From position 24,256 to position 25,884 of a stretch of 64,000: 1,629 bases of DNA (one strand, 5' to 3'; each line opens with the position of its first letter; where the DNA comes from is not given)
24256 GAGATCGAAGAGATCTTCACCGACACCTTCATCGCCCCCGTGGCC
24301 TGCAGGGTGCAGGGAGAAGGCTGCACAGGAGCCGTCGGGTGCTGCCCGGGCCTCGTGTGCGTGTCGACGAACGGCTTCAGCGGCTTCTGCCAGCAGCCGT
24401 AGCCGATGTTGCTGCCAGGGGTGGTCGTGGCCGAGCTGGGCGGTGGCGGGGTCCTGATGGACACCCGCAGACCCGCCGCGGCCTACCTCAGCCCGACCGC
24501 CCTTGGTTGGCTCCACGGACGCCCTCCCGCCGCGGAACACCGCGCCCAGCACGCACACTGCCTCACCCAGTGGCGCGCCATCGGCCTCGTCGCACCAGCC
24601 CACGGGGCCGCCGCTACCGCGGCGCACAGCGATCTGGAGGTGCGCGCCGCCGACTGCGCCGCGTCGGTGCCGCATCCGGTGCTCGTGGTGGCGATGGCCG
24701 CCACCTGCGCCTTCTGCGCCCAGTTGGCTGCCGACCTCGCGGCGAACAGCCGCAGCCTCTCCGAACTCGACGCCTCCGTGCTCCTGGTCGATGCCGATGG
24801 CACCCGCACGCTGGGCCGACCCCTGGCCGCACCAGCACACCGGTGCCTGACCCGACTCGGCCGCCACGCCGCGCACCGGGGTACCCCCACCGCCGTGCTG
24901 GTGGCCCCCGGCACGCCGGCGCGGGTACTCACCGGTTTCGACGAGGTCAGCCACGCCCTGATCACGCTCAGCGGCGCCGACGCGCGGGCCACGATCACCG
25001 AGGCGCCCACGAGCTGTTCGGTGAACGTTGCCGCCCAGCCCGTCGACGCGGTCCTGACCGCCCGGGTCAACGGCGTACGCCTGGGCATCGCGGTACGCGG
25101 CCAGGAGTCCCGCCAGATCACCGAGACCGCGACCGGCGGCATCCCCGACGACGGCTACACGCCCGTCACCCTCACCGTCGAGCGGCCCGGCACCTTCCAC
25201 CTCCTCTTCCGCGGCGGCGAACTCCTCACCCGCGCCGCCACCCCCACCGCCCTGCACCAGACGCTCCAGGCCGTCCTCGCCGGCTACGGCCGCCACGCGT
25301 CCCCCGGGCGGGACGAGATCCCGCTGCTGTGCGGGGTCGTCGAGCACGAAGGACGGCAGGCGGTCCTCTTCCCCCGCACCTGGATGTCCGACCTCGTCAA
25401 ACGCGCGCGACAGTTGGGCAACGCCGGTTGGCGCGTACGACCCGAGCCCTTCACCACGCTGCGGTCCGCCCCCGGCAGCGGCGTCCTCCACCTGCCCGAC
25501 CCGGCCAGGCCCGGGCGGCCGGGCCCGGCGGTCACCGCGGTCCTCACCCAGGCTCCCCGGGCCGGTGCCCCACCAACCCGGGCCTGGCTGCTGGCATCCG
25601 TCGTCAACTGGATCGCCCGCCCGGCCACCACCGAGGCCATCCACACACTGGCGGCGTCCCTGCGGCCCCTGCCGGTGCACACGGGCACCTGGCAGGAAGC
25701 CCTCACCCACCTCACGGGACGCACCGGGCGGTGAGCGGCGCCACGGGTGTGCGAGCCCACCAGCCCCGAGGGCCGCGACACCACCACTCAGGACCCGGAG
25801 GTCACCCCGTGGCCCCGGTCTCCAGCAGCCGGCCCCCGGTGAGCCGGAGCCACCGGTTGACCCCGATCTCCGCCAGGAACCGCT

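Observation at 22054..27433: Compact locus: ABC exporter, precursor, RRE-Trx, with a convergent ABC-F ATPase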

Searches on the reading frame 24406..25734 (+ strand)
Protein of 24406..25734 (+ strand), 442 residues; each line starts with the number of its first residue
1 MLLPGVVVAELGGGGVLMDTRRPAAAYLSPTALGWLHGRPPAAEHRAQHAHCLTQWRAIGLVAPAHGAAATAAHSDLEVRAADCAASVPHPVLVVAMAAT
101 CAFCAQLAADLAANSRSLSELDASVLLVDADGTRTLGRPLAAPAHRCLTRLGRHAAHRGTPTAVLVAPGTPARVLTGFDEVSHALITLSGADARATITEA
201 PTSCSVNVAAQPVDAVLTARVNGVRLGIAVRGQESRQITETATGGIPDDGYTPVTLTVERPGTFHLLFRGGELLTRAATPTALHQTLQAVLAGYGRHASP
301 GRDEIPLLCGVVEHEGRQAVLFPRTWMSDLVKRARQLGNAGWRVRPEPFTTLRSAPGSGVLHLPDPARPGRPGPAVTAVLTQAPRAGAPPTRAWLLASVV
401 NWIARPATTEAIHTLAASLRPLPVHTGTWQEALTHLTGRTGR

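Call 3: search_protein_families(library=pfam, proteins=[window:24406-25734:+], max_evalue=0.1)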
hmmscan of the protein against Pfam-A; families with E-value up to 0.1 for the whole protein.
window:24406-25734:+ (442 aa): 2 families
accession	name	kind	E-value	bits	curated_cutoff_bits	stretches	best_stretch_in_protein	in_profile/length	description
PF13899.12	Thioredoxin_7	-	0.029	14.9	27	1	81-168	9-83/83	Thioredoxin-like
PF13098.12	Thioredoxin_2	-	0.036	14.9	27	1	90-177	6-93/104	Thioredoxin-like domain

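Call 4: search_protein_families(library=ncbifam, proteins=[window:24406-25734:+], max_evalue=0.1)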
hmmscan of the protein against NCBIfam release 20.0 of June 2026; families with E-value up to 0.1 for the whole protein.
window:24406-25734:+ (442 aa): 0 families

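Call 7: find_homologous_proteins(query=window:24406-25734:+)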
Query window:24406-25734:+ (442 aa): 29 proteins with E <= 0.001 among 8000 candidates.
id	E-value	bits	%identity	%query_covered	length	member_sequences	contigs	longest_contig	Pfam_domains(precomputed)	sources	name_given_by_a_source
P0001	2.0e-282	955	99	100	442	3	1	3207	-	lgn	-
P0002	3.5e-210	717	76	97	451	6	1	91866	-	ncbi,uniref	ncbi:hypothetical protein ACIO8F_37255 [Streptomyces sp. NPDC087228]|uniref:hypothetical protein n=1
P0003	8.8e-210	715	76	99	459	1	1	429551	-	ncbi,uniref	ncbi:hypothetical protein ACIQGZ_14590 [Streptomyces sp. NPDC092296]|uniref:hypothetical protein n=1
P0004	7.3e-209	712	75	99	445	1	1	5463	-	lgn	-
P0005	8.7e-209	712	76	99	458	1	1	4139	-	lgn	-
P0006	2.7e-206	704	76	97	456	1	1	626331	-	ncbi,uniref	ncbi:hypothetical protein ACF08M_06945 [Streptomyces sp. NPDC015032]|uniref:hypothetical protein n=1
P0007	6.8e-201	686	75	99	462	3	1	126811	-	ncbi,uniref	ncbi:hypothetical protein [Embleya sp. NPDC005971]|uniref:hypothetical protein n=1 Tax=Embleya sp. N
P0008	1.6e-195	668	73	98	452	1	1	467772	-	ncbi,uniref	ncbi:hypothetical protein [Kitasatospora sp. NPDC087314]|uniref:hypothetical protein n=1 Tax=Kitasat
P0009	2.3e-194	664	74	98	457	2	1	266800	-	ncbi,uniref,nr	ncbi:hypothetical protein [Streptantibioticus silvisoli]|uniref:Uncharacterized protein n=1 Tax=Stre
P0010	4.2e-188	644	69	98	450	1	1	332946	-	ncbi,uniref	ncbi:hypothetical protein ACIGXM_21215 [Kitasatospora sp. NPDC052896]|uniref:hypothetical protein n=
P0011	8.2e-188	643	71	99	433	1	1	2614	-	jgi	jgi:hypothetical protein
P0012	1.5e-186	639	69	99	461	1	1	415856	-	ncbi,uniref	ncbi:hypothetical protein AB0L85_17385 [Streptomyces sp. NPDC052051]|uniref:hypothetical protein n=1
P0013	7.8e-185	633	69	99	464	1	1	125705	-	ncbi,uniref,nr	ncbi:thioredoxin family protein [Streptomyces sp. RY43-2]|uniref:Thioredoxin family protein n=1 Tax=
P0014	8.4e-183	626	70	99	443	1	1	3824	-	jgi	jgi:hypothetical protein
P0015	4.0e-180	618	68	99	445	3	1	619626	-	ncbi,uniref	ncbi:hypothetical protein ACGFRB_04500 [Streptomyces sp. NPDC048718]|uniref:hypothetical protein n=1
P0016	3.3e-179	614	68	99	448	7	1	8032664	-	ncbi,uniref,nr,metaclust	ncbi:hypothetical protein SLA_0458 [Streptomyces laurentii]|uniref:Uncharacterized protein n=1 Tax=S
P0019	3.5e-125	436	54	98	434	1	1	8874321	-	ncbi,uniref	ncbi:hypothetical protein [Kitasatospora purpeofusca]|uniref:hypothetical protein n=1 Tax=Kitasatosp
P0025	1.7e-109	385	48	98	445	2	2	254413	-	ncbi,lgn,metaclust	metaclust:status=active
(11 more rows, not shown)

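Call 11: find_related_loci(query=A1, collection=genome_contigs, flank=8000)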
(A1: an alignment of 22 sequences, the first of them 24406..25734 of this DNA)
Query A1 (442 aa) in genome_contigs; peptide patterns used: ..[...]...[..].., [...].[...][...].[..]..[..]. (x = any residue, [..] = any of these).
182 stretches matched a pattern; 15 encode a relative of the query (tblastn E <= 1e-3); 15 distinct loci.
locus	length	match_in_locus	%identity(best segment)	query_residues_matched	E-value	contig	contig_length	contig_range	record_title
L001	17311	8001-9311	76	1-437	0e+0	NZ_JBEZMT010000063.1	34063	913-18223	Streptomyces sp. NPDC048155 NPDC048155_97_E3.ctg-0063, whole genome shotgun sequence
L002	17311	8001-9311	76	1-437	0e+0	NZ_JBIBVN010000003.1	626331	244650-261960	Streptomyces sp. NPDC015032 NPDC015032_285_G9.ctg-0003, whole genome shotgun sequence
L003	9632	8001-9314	74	1-437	0e+0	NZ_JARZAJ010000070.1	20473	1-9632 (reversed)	Kitasatospora sp. GP82 Ga0572994_070, whole genome shotgun sequence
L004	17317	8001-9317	75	1-439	0e+0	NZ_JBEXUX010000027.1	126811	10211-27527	Embleya sp. NPDC005971 NPDC005971_278_E5.ctg-0027, whole genome shotgun sequence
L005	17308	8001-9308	70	1-437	0e+0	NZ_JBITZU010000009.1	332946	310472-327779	Kitasatospora sp. NPDC052896 NPDC052896_409_D12.ctg-0009, whole genome shotgun sequence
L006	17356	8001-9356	69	1-437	0e+0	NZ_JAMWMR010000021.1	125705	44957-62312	Streptomyces macrolidinus strain RY43-2 21, whole genome shotgun sequence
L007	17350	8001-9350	67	1-441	3e-169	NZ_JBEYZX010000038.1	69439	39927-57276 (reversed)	Streptomyces sp. NPDC046203 NPDC046203_38_E9.ctg-0038, whole genome shotgun sequence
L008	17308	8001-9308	74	1-438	0e+0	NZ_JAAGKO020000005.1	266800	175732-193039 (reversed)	Streptantibioticus silvisoli strain SL54 NODE_5, whole genome shotgun sequence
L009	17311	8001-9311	76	1-437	0e+0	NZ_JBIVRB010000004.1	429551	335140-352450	Streptomyces sp. NPDC092296 NPDC092296_190_F5.ctg-0004, whole genome shotgun sequence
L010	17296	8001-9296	55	5-440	9e-132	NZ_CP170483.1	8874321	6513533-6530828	Kitasatospora purpeofusca strain ZZ-48 chromosome, complete genome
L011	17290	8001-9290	55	5-438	4e-127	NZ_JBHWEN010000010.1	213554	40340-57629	Kitasatospora sp. NPDC059673 NPDC059673_384_A12.ctg-0010, whole genome shotgun sequence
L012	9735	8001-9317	49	1-442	2e-118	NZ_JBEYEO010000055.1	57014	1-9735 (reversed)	Streptomyces sp. NPDC007369 NPDC007369_4_H4.ctg-0055, whole genome shotgun sequence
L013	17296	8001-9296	49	2-436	6e-113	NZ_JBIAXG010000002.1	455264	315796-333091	Streptomyces sp. NPDC001292 NPDC001292_68_E4.ctg-0002, whole genome shotgun sequence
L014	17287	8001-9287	48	5-436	1e-111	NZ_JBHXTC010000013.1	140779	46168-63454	Streptomyces sp. NPDC127106 NPDC127106_T51_F9.ctg-0013, whole genome shotgun sequence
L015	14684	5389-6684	48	2-436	7e-111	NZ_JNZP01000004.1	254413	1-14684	Streptomyces exfoliatus strain NRRL B-2924 contig4.1, whole genome shotgun sequence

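Call 16: find_encoding_contigs(protein=P0019, flank=10000, max_places=2)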
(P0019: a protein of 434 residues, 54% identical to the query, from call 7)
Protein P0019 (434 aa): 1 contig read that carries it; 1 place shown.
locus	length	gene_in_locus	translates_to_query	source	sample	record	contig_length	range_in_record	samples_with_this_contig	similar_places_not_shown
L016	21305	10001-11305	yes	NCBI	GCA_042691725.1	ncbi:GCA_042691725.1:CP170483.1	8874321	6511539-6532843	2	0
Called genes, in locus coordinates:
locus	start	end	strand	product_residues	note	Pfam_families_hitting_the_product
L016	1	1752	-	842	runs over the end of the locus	-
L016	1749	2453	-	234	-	PF10282:Lactonase (weak), PF22494:choice_anch_I (weak)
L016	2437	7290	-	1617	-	PF20248:DUF6603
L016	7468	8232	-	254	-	PF00089:Trypsin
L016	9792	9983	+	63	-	-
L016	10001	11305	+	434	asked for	-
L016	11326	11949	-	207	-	-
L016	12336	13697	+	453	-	PF02463:SMC_N (faint), PF13175:AAA_15 (weak), PF13476:AAA_23, PF13304:AAA_21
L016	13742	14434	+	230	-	PF01844:HNH (weak)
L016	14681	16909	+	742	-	-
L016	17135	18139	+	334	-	-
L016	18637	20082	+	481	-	-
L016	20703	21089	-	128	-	PF13340:DUF4096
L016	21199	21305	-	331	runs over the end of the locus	PF04542:Sigma70_r2 (faint), PF08281:Sigma70_r4_2, PF00196:GerE (weak)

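Call 17: find_encoding_contigs(protein=P0025, flank=10000, max_places=2)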
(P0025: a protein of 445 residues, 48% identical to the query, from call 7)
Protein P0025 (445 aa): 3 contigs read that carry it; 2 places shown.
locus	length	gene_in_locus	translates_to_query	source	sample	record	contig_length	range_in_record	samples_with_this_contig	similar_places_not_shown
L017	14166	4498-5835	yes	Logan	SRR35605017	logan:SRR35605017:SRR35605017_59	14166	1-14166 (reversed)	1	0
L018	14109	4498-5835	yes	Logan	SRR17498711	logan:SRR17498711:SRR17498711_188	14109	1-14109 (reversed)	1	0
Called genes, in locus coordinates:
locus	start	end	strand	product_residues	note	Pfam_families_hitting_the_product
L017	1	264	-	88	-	?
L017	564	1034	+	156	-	-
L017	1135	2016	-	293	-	PF00126:HTH_1, PF03466:LysR_substrate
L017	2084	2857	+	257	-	PF21863:HTH_67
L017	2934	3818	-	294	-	-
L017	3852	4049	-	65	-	-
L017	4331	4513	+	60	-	PF04706:Dickkopf_N (weak)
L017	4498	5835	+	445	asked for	-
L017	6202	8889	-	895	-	PF00931:NB-ARC, PF13401:AAA_22 (weak), PF07719:TPR_2 (faint), PF17874:TPR_MalT (faint), PF00515:TPR_1 (faint), PF13181:TPR_8 (faint), PF13424:TPR_12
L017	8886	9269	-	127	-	-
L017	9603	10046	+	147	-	PF13359:DDE_Tnp_4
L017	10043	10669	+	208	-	-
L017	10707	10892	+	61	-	-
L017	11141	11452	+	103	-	-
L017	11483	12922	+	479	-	PF00370:FGGY_N, PF02782:FGGY_C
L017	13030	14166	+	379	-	?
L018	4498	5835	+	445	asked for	-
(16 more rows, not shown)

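Call 18: find_encoding_contigs(protein=P0016, flank=10000, max_places=2)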
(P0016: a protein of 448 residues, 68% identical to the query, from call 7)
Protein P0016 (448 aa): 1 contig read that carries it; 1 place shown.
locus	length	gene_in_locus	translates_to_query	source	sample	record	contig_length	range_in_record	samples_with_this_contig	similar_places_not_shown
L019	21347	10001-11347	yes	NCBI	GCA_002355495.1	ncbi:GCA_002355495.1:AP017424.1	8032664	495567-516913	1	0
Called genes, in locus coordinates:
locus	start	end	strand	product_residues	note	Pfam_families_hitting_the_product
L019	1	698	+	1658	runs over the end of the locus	-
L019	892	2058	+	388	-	PF07726:AAA_3 (faint), PF07728:AAA_5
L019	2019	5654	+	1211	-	PF18934:DUF5682, PF05762:VWA_CoxE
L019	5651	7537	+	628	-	-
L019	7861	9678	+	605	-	PF00005:ABC_tran, PF02463:SMC_N (faint), PF13304:AAA_21 (faint)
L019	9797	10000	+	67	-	PF07740:Toxin_12 (weak)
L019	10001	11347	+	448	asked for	-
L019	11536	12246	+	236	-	-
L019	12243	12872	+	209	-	-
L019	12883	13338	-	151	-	PF18029:Glyoxalase_6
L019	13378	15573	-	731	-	PF03176:MMPL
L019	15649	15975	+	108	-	-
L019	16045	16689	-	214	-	PF00072:Response_reg, PF08281:Sigma70_r4_2 (weak), PF00196:GerE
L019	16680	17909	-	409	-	PF07730:HisKA_3, PF02518:HATPase_c (weak)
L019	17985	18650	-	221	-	PF09335:VTT_dom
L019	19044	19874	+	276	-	PF08924:Rv2525c_GlyHyd-like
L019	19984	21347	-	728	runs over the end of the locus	PF03636:Glyco_hydro_65N, PF03632:Glyco_hydro_65m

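Call 32: predict_structure(alignment_id=A1)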
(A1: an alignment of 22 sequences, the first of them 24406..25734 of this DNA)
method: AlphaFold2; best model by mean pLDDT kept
length: 442 residues; sequences in the alignment: 22
mean_pLDDT: 84.8   pTM: 0.82
mean pLDDT of the five models: 84.8, 84.8, 84.0, 76.9, 75.7
residues with pLDDT >= 90: 173; 70-90: 229; 50-70: 29; < 50: 11
segments of 3 or more residues with pLDDT < 50: 66-74
pLDDT, mean of each block of 10 residues (from residue 1): 88 88 84 88 86 75 56 65 87 85 77 84 89 88 92 79 88 84 90 83 65 88 88 90 76 90 85 90 91 84 88 91 92 93 91 86 81 91 79 91 90 93 92 83 40
secondary structure, 60 per line:
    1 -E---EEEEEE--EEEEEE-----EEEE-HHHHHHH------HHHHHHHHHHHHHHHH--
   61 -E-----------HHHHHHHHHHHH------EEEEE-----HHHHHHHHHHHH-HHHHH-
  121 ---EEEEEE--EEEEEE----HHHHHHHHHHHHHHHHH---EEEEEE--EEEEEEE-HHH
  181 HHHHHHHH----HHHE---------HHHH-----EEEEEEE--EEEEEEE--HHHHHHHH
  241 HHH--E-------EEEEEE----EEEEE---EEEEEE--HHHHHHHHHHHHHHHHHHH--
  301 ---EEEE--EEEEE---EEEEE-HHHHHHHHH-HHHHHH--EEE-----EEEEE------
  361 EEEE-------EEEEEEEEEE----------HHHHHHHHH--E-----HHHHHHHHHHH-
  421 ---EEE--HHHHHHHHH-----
elements in order: E6-11 E14-19 E25-28 H30-36 H43-58 H74-85 E92-96 H102-113 H115-119 E124-129 E132-137 H142-158 E162-167 E170-176 H178-188 H206-209 E215-221 E224-230 H233-243 E254-259 E264-268 E272-277 H280-298 E304-307 E310-314 E318-322 H324-332 H334-339 E342-344 E350-354 E361-364 E372-381 H392-400 H409-419 E424-426 H429-437

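Call 34: search_protein_representatives(alignment_id=A1)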
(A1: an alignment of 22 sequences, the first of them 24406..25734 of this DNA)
Query: 22 sequences, 444 profile positions. Proteins with E-value up to 0.001 (for the whole library): 131; up to 1e-10: 29; up to 1e-30: 22. The best 131 are listed.
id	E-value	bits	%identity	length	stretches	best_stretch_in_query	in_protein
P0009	1.4e-217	739.1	-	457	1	8-442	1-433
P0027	7.2e-156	535.7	-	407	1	16-440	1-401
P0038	6.2e-134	463.4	-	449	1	2-441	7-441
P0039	2.3e-123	428.6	-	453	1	14-440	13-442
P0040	4.3e-121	421.1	-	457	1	2-438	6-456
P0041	1.9e-120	419.0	-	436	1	13-438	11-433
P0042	8.6e-119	413.5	-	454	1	7-439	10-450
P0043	1.8e-116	405.8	-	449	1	4-439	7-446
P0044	9.1e-113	393.7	-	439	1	6-441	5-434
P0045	1.9e-109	382.7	-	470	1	14-438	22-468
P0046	8.5e-109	380.6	-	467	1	15-440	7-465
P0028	2.1e-106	372.7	-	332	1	96-438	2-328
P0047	1.5e-104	366.6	-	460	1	9-426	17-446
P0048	6.2e-104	364.5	-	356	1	88-437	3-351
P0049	4.5e-84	299.1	-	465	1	9-438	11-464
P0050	1.2e-80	287.8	-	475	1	7-439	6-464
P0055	4.2e-52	193.7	-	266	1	12-192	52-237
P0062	2.9e-11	59.1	-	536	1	73-358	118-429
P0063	4.9e-11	58.4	-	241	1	264-436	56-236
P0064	1.1e-09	54.0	-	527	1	83-367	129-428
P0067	3.0e-08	49.2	-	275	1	264-370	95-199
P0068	3.6e-08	48.9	-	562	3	88-233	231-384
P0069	3.7e-08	48.9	-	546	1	89-358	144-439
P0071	5.9e-08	48.2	-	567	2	263-437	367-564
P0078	5.5e-07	45.0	-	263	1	263-375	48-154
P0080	9.2e-07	44.3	-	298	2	8-171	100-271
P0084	1.8e-06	43.3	-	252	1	259-358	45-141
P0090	9.7e-06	40.9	-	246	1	263-365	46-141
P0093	1.7e-05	40.1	-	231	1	4-62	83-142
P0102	5.3e-05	38.5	-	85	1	13-72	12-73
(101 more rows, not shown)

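Call 35: search_protein_families(library=pfam, proteins=[P0062, P0064, P0069, P0063, P0067, P0078, P0084, P0071, P0093, P0068], max_evalue=0.01)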
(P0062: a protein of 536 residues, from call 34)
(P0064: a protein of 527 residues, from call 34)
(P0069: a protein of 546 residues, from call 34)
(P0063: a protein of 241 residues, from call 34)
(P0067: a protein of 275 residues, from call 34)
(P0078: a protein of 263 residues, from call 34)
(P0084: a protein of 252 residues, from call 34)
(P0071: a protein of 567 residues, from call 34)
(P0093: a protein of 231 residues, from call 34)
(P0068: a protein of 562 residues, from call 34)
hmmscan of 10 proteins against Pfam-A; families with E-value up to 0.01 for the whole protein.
P0062 (536 aa): 3 families
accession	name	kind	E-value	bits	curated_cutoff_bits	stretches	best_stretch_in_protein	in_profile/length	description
PF05402.18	PqqD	-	1.7e-12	47.9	23.4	1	34-91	10-67/67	Coenzyme PQQ synthesis protein D (PqqD)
PF08534.16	Redoxin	-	9.8e-06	25.9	26.6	1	111-226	3-132/148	Redoxin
PF00578.27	AhpC-TSA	-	1.2e-05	25.7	26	1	111-224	2-123/124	AhpC/TSA family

P0064 (527 aa): 1 family
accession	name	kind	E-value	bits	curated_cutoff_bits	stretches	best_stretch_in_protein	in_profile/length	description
PF05402.18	PqqD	-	2.2e-15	57.1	23.4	1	33-99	1-67/67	Coenzyme PQQ synthesis protein D (PqqD)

P0069 (546 aa): 3 families
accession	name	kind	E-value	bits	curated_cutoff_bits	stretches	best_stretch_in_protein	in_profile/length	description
PF05402.18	PqqD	-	7.3e-10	39.5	23.4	1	44-97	14-67/67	Coenzyme PQQ synthesis protein D (PqqD)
PF00578.27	AhpC-TSA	-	1.3e-07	32.1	26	1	121-233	2-122/124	AhpC/TSA family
PF08534.16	Redoxin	-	2e-05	24.9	26.6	1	129-233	11-129/148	Redoxin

P0063 (241 aa): 0 families

P0067 (275 aa): 0 families

P0078 (263 aa): 0 families

P0084 (252 aa): 0 families

P0071 (567 aa): 4 families
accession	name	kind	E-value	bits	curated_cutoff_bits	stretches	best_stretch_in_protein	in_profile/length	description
PF00578.27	AhpC-TSA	-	3.5e-12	46.8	26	1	122-208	1-88/124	AhpC/TSA family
PF08534.16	Redoxin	-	2.1e-11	44.2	26.6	1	122-235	2-100/148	Redoxin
PF05402.18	PqqD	-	1.2e-10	42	23.4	1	39-99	7-67/67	Coenzyme PQQ synthesis protein D (PqqD)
PF00255.25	GSHPx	-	0.002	18.1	27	1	131-183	6-57/108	Glutathione peroxidase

P0093 (231 aa): 0 families

P0068 (562 aa): 8 families
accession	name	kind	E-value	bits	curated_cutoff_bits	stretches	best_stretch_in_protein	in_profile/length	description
PF00578.27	AhpC-TSA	-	6.1e-48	162.3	26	3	429-543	1-122/124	AhpC/TSA family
PF08534.16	Redoxin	-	4.8e-37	127.5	26.6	3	428-547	1-133/148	Redoxin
PF13905.12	Thioredoxin_8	-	2.2e-15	57.2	27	2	455-540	3-92/94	Thioredoxin-like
PF00085.26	Thioredoxin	-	2.1e-12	47.4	23.5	1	454-512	19-74/103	Thioredoxin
PF13098.12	Thioredoxin_2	-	1.6e-10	41.7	27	1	452-539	4-85/104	Thioredoxin-like domain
PF00255.25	GSHPx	-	3e-10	40.1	27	0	439-490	7-57/108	Glutathione peroxidase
PF05988.18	DUF899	-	1.4e-07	31.7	27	0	462-538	82-158/224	Bacterial protein of unknown function (DUF899)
PF05768.20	Glrx-like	-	0.0031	18.2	26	0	457-518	2-57/77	Glutaredoxin-like domain (DUF836)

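Call 37: find_encoding_contigs(protein=P0064, flank=8000, max_places=3)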
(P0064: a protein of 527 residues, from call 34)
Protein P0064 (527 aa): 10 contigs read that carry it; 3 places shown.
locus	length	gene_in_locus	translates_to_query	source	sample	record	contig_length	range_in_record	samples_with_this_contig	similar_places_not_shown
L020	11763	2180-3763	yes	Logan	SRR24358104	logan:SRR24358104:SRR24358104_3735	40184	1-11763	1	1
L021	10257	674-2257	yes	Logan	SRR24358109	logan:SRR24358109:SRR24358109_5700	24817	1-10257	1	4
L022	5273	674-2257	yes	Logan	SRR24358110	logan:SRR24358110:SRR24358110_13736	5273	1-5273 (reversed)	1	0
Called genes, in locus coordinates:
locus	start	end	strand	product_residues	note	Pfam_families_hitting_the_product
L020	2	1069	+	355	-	?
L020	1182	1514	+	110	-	-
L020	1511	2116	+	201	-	-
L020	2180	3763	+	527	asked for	PF05402:PqqD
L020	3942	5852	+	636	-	PF13727:CoA_binding_3 (weak), PF01073:3Beta_HSD, PF01370:Epimerase, PF02719:Polysacc_synt_2, PF04321:RmlD_sub_bind, PF16363:GDP_Man_Dehyd, PF13460:NAD_binding_10 (weak)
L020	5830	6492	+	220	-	PF17836:PglD_N, PF00132:Hexapep (faint), PF25087:GMPPB_C (faint)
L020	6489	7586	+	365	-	PF00155:Aminotran_1_2, PF01041:DegT_DnrJ_EryC1, PF01212:Beta_elim_lyase (weak)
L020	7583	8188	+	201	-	PF02397:Bac_transf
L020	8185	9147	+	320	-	-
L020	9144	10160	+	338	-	PF13527:Acetyltransf_9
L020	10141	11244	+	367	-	PF13439:Glyco_transf_4 (weak), PF13524:Glyco_trans_1_2, PF13692:Glyco_trans_1_4, PF00534:Glycos_transf_1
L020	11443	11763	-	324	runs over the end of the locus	PF00535:Glycos_transf_2, PF13641:Glyco_tranf_2_3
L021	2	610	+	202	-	?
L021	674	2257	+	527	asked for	PF05402:PqqD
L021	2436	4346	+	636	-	PF13727:CoA_binding_3 (weak), PF01073:3Beta_HSD, PF01370:Epimerase, PF02719:Polysacc_synt_2, PF04321:RmlD_sub_bind, PF16363:GDP_Man_Dehyd, PF13460:NAD_binding_10 (weak)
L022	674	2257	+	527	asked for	PF05402:PqqD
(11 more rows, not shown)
